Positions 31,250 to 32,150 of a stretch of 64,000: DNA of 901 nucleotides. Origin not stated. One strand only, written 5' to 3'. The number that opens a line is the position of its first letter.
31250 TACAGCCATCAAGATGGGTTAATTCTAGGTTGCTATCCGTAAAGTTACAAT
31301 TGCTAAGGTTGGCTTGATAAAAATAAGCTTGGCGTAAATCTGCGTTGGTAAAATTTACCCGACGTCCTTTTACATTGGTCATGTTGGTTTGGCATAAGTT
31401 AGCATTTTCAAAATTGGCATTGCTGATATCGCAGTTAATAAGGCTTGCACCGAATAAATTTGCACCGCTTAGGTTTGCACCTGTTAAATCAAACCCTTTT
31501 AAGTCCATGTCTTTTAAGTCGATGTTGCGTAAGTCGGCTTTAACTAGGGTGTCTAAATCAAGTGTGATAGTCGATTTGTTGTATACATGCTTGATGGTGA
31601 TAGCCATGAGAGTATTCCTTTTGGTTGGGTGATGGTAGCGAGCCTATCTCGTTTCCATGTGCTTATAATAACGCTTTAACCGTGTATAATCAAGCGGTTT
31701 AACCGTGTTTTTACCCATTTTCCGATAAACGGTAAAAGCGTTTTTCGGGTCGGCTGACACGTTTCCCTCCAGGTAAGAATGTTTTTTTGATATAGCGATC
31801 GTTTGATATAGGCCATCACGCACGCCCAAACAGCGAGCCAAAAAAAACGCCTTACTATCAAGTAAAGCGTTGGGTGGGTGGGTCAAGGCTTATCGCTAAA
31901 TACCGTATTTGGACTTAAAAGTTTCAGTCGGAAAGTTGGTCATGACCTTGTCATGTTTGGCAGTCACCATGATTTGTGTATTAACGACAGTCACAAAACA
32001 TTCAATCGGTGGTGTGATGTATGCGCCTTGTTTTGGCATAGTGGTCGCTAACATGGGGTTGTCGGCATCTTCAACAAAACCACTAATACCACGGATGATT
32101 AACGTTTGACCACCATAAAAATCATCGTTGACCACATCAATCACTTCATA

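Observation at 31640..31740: Three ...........-like near-palindromic sites bracket the -35 box in every promoter module: candidate shared operator for array-wide repression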

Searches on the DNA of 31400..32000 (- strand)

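Call 5: search_dna_similar(query=window:31400-32000:-, collection=plasmids, mode=near, max_rows=20)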
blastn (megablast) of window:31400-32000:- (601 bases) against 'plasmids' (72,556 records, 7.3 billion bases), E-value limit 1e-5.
Records with a match: 1; places in all: 16; records where one place covers at least 80% of the query: 1.
Best place of each record, by identity: 95-99% 1.
By first word of the organism name: Moraxella 1.
By predicted mobility (MOB-suite, as given by PLSDB): non-mobilizable 1.
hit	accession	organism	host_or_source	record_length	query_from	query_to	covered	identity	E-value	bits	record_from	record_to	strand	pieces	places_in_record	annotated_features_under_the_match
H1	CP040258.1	Moraxella osloensis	mycoplasma culture contaminant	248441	1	601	100%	97.0%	0e+0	1007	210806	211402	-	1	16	pentapeptide repeat-containing protein | hypothetical protein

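Call 7: get_annotated_region(hit=H1, flank=20000)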
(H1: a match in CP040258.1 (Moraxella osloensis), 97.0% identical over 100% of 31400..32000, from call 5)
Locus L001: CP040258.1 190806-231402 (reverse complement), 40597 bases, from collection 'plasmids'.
description: Moraxella osloensis strain MOXF1 plasmid pMOXF1, complete sequence
organism: Moraxella osloensis (NCBI taxid 34062)
taxonomy: Bacteria; Pseudomonadota; Gammaproteobacteria; Moraxellales; Moraxellaceae; Moraxella; Moraxella osloensis
host: -; source: mycoplasma culture contaminant; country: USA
typing (MOB-suite, as given by PLSDB): non-mobilizable
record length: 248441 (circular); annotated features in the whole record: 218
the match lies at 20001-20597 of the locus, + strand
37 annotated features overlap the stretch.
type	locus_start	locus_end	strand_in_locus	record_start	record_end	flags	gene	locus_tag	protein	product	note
CDS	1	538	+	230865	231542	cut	-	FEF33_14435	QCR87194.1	hypothetical protein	-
CDS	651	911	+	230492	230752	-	-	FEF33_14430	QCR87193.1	hypothetical protein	-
CDS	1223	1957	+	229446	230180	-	-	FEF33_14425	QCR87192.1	hypothetical protein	-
CDS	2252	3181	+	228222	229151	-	-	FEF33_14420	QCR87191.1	hypothetical protein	-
CDS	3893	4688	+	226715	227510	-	-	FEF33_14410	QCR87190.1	IS5 family transposase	-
CDS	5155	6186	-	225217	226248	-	adhP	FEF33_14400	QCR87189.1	alcohol dehydrogenase AdhP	-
CDS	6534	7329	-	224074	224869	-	-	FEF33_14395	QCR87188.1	IS5 family transposase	-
CDS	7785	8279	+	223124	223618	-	ssb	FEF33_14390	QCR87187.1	single-stranded DNA-binding protein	-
CDS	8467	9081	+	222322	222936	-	-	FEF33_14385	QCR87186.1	hypothetical protein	-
CDS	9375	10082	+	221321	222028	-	-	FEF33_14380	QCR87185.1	pentapeptide repeat-containing protein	-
CDS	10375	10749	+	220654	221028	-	-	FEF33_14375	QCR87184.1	hypothetical protein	-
CDS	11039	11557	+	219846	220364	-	-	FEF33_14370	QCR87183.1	hypothetical protein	-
CDS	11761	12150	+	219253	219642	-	-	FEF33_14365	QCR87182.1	hypothetical protein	-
CDS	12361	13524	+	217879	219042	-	-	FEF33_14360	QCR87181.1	hypothetical protein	-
CDS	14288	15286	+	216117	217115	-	-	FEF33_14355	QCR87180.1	hypothetical protein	-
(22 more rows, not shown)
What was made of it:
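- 30849..31607 (-): Gene driven by the example module: a pentapeptide-repeat protein of 252 aa. Annotated the same way in pMOXF1 (call 7).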

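Call 13: search_dna_similar(query=window:31620-31790:-, collection=plasmids, mode=distant, max_rows=40, max_evalue=0.001)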
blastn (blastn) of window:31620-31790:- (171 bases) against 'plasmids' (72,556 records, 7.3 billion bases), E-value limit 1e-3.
Records with a match: 1; places in all: 39; records where one place covers at least 80% of the query: 1.
Best place of each record, by identity: 90-95% 1.
By first word of the organism name: Moraxella 1.
By predicted mobility (MOB-suite, as given by PLSDB): non-mobilizable 1.
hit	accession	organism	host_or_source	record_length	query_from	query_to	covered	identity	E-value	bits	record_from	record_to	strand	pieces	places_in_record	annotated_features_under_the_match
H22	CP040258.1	Moraxella osloensis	mycoplasma culture contaminant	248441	1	171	100%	94.2%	2e-68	264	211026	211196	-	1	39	none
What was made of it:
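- On ArdK/CUP regulon (IncN/IncW): blastn at distant sensitivity against 72,556 plasmids finds the module only in pMOXF1 (call 13).
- Closest known: ArdK/CUP regulon of IncN. Different: There is no sequence similarity to CUP or to any other plasmid (call 13).
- There is no similarity to any other plasmid, including F-type ones, at blastn sensitivity (call 13).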

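Call 14: search_dna_similar(query=window:31620-31790:-, collection=phages, mode=distant, max_rows=20, max_evalue=0.001)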
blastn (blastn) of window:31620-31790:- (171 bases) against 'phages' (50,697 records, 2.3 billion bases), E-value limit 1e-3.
No match.
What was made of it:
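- Tried and rejected: The module is absent from 72,555 other plasmids and from 50,697 phage records (calls 13, 14).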
